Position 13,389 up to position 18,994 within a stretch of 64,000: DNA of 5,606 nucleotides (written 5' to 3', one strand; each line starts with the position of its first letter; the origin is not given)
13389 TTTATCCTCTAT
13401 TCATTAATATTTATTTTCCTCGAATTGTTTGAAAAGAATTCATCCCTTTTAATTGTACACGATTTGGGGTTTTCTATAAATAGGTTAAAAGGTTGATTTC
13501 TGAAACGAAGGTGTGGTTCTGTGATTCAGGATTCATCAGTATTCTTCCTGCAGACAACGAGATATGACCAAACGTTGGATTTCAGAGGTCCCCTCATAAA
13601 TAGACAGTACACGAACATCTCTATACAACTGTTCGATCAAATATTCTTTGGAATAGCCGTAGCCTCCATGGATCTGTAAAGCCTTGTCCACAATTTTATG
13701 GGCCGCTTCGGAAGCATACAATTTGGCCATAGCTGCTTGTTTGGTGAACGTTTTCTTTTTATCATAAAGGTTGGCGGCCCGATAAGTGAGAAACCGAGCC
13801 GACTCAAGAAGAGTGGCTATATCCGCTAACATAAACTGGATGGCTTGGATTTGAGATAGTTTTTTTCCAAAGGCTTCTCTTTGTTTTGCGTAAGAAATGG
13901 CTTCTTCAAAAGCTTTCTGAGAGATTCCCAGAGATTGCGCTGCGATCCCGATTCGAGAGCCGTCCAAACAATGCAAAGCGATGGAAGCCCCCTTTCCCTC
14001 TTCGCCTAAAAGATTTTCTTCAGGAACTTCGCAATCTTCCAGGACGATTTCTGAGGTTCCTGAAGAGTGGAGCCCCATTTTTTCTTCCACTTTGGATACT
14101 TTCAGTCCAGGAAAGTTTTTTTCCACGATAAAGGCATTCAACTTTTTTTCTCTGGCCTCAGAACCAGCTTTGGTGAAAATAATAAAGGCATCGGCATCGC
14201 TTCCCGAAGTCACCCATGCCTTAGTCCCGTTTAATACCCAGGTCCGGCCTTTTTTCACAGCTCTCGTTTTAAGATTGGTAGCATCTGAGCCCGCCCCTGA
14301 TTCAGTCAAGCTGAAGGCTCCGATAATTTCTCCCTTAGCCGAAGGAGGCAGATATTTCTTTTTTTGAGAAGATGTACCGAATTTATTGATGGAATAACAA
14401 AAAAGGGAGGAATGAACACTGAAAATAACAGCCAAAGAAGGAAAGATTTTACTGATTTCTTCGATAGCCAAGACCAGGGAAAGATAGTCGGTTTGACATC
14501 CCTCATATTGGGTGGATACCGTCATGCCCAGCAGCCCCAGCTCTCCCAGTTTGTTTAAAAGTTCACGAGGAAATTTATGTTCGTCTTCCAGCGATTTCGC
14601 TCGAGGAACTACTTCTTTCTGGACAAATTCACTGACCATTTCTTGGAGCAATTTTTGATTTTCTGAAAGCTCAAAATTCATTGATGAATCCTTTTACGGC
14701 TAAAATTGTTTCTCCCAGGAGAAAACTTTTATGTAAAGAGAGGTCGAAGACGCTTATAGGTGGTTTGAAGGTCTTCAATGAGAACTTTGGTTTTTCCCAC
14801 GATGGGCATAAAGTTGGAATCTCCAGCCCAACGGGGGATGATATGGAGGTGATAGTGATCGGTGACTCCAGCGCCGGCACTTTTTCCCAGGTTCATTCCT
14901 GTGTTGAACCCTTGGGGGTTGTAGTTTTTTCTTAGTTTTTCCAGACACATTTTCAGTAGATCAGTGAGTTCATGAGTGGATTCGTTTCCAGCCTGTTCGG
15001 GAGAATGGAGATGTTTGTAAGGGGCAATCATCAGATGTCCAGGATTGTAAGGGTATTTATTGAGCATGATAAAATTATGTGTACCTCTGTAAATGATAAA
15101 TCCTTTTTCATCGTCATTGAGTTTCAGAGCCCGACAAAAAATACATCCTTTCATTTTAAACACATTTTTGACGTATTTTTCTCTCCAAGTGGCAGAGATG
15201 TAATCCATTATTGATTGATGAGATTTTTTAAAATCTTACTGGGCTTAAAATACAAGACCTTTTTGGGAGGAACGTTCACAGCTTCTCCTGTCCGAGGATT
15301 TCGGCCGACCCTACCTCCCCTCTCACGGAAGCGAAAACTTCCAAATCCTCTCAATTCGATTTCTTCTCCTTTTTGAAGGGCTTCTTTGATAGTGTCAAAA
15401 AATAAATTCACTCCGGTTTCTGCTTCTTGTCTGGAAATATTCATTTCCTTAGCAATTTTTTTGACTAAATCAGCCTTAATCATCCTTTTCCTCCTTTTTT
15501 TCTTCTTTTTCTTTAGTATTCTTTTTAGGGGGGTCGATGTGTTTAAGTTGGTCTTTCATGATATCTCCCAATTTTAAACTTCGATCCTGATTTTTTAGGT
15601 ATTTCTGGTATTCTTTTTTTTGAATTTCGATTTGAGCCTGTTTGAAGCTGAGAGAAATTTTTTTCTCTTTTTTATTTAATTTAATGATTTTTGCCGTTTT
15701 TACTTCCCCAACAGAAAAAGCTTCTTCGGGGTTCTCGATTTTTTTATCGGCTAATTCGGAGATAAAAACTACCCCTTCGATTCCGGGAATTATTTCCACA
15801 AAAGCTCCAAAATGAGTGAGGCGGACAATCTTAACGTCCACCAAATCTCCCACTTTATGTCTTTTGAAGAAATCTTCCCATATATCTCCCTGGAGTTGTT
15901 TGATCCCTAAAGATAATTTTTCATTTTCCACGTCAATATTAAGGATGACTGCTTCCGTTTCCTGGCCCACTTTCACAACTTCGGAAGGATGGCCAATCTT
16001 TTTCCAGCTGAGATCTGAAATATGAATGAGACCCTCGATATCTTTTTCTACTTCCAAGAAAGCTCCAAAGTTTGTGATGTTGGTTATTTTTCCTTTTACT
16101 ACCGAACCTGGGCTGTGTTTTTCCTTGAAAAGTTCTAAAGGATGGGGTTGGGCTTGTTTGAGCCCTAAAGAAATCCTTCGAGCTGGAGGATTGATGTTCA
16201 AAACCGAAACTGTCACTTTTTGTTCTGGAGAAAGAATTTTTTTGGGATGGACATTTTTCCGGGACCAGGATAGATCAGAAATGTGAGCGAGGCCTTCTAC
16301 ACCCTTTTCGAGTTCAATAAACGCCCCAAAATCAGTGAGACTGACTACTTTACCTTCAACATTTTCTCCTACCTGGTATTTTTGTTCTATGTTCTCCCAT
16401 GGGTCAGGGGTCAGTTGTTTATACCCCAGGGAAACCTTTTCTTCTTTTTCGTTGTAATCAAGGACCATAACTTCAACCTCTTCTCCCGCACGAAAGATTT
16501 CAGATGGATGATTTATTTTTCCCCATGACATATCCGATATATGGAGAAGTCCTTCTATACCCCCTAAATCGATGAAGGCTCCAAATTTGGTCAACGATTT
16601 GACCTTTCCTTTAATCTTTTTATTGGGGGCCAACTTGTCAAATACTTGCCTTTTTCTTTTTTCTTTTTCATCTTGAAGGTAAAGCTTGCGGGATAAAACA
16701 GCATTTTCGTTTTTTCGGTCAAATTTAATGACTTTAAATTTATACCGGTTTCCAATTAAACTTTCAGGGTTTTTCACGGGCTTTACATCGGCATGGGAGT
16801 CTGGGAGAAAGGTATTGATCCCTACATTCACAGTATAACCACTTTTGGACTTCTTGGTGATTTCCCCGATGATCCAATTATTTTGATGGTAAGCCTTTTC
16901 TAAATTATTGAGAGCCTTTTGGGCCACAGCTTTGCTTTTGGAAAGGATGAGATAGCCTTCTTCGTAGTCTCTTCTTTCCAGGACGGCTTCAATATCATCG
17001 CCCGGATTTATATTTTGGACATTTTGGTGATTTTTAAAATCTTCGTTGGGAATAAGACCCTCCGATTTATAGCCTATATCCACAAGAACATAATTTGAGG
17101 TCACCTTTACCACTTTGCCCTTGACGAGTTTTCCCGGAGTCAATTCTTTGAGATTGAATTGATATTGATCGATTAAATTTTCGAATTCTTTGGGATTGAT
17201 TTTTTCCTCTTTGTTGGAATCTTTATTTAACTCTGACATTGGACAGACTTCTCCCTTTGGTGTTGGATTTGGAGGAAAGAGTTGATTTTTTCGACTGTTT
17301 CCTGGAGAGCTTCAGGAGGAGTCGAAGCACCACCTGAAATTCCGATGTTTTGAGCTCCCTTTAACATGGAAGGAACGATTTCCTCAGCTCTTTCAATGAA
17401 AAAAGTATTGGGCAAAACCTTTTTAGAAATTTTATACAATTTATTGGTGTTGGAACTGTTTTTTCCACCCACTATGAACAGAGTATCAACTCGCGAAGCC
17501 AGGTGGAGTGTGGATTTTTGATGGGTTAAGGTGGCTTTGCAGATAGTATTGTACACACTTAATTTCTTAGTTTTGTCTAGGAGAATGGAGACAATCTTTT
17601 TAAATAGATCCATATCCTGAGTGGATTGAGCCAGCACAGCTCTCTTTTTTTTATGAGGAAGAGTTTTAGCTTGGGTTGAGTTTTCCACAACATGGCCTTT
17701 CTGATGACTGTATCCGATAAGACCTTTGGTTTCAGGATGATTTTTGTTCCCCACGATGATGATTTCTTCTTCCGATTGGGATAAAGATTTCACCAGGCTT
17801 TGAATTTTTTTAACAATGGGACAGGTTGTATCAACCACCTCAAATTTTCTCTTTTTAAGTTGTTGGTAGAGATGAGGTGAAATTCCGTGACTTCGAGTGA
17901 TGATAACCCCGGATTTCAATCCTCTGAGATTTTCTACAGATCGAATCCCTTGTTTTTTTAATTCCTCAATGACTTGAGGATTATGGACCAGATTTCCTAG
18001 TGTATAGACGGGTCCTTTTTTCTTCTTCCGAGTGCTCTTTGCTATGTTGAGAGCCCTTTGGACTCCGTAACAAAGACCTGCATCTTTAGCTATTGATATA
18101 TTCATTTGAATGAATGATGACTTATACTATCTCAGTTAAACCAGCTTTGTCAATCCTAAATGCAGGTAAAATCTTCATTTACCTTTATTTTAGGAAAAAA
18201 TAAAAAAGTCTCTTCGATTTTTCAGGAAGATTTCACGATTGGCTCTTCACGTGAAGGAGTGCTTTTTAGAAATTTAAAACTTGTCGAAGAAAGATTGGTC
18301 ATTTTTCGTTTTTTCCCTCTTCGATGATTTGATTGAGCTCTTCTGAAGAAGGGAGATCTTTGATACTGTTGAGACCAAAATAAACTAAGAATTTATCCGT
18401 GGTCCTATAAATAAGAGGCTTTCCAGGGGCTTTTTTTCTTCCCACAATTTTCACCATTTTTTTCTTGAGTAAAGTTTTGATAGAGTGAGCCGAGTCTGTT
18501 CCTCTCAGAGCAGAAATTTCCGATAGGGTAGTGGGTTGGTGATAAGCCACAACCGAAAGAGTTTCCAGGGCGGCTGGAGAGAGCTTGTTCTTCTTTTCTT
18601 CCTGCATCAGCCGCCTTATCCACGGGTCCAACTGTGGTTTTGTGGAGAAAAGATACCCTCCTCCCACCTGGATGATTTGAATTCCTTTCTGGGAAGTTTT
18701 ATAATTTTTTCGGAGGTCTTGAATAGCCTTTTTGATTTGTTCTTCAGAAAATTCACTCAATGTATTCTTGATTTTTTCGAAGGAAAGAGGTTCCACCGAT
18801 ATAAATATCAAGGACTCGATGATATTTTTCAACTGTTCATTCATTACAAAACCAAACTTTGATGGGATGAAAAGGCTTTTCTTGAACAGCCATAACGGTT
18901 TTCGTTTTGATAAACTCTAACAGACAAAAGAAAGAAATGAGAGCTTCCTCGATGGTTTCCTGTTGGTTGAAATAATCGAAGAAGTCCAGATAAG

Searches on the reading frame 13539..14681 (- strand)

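Call 83: search_protein_families(library=pfam, proteins=[window:13539-14681:-], max_evalue=0.00001)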
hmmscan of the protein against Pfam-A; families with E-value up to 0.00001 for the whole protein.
window:13539-14681:- (381 aa): 5 families
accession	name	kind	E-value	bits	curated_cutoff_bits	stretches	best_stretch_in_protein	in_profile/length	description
PF00441.29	Acyl-CoA_dh_1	-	9.4e-52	175.6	22.4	1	229-375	1-147/150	Acyl-CoA dehydrogenase, C-terminal domain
PF02771.21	Acyl-CoA_dh_N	-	2e-36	125.2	22.9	1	6-118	1-113/113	Acyl-CoA dehydrogenase, N-terminal domain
PF02770.24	Acyl-CoA_dh_M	-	4.4e-25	88.1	33.3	1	122-217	1-97/97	Acyl-CoA dehydrogenase, middle domain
PF08028.16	Acyl-CoA_dh_2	-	1.1e-20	74.7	22.7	1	244-366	1-133/134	Acyl-CoA dehydrogenase, C-terminal domain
PF22924.1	ACOX_C_alpha1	-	2.4e-07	31.1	27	1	261-376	48-167/169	Acyl-CoA oxidase, C-alpha1 domain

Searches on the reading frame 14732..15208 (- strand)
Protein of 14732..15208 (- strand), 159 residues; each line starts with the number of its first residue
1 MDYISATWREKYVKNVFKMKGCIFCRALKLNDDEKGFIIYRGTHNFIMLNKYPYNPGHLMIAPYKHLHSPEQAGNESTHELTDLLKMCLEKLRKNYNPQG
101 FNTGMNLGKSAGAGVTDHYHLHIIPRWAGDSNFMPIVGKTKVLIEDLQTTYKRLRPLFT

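Call 83: search_protein_families(library=pfam, proteins=[window:14732-15208:-], max_evalue=0.00001)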
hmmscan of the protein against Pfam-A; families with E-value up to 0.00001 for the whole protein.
window:14732-15208:- (159 aa): 1 family
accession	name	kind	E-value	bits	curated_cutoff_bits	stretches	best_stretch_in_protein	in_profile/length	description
PF01230.28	HIT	-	9.8e-13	49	21.5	1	35-126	5-95/98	HIT domain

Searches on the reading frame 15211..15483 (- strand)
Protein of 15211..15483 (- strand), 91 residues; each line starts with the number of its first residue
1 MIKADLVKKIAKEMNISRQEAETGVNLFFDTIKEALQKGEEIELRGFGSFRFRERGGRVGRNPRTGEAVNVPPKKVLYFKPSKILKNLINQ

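Call 83: search_protein_families(library=pfam, proteins=[window:15211-15483:-], max_evalue=0.00001)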
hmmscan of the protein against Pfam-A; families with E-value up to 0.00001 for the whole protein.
window:15211-15483:- (91 aa): 3 families
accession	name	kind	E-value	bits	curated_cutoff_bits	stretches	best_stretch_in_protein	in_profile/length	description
PF00216.26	Bac_DNA_binding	-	5.6e-33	113.5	22.4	1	1-90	1-90/90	Bacterial DNA-binding protein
PF18175.6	HU-CCDC81_bac_2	-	2e-08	34.5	35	1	6-56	3-53/70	CCDC81-like prokaryotic HU domain 2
PF18291.6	HU-HIG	-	4.6e-06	27.1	26.2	1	5-89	36-118/125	HU domain fused to wHTH, Ig, or Glycine-rich motif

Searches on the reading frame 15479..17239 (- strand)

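Call 83: search_protein_families(library=pfam, proteins=[window:15479-17239:-], max_evalue=0.00001)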
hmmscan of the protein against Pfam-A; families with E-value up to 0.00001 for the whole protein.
window:15479-17239:- (587 aa): 5 families
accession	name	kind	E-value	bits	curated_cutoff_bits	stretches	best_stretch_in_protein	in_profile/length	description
PF00575.29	S1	-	5.5e-91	299.5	22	5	374-447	1-74/74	S1 RNA binding domain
PF23459.1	S1_RRP5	-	1.4e-37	128.5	27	3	289-354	2-66/72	RRP5 S1 domain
PF21710.3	Spt6_S1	-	1.3e-14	54.7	27.5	0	463-536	16-90/91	Spt6, S1/OB domain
PF13509.12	S1_2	-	3.2e-06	27.6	21.8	0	378-410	2-34/61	S1 domain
PF24685.1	OB_RRP5_4th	-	6e-06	26.6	31.5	0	463-537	8-87/92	RRP5 OB-fold domain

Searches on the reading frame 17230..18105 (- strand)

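Call 84: search_protein_families(library=pfam, proteins=[window:17230-18105:-], max_evalue=0.00001)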
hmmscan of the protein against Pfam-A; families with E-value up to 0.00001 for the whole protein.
window:17230-18105:- (292 aa): 1 family
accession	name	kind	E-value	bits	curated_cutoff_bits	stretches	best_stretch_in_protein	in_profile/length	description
PF02401.23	LYTB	-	1.3e-87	293.9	24.5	1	3-274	1-266/267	LytB protein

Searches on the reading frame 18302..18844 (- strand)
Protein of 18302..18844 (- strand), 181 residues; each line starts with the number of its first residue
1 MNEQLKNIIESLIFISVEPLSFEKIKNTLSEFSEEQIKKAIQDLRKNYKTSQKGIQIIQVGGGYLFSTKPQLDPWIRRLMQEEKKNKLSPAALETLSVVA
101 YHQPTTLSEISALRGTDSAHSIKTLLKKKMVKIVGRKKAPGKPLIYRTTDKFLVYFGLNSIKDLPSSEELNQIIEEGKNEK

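Call 84: search_protein_families(library=pfam, proteins=[window:18302-18844:-], max_evalue=0.00001)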
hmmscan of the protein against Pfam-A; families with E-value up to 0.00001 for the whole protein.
window:18302-18844:- (181 aa): 1 family
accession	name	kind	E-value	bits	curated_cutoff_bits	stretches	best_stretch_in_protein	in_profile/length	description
PF04079.22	SMC_ScpB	-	6.1e-55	185.6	27.4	1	8-166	2-159/160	Segregation and condensation complex subunit ScpB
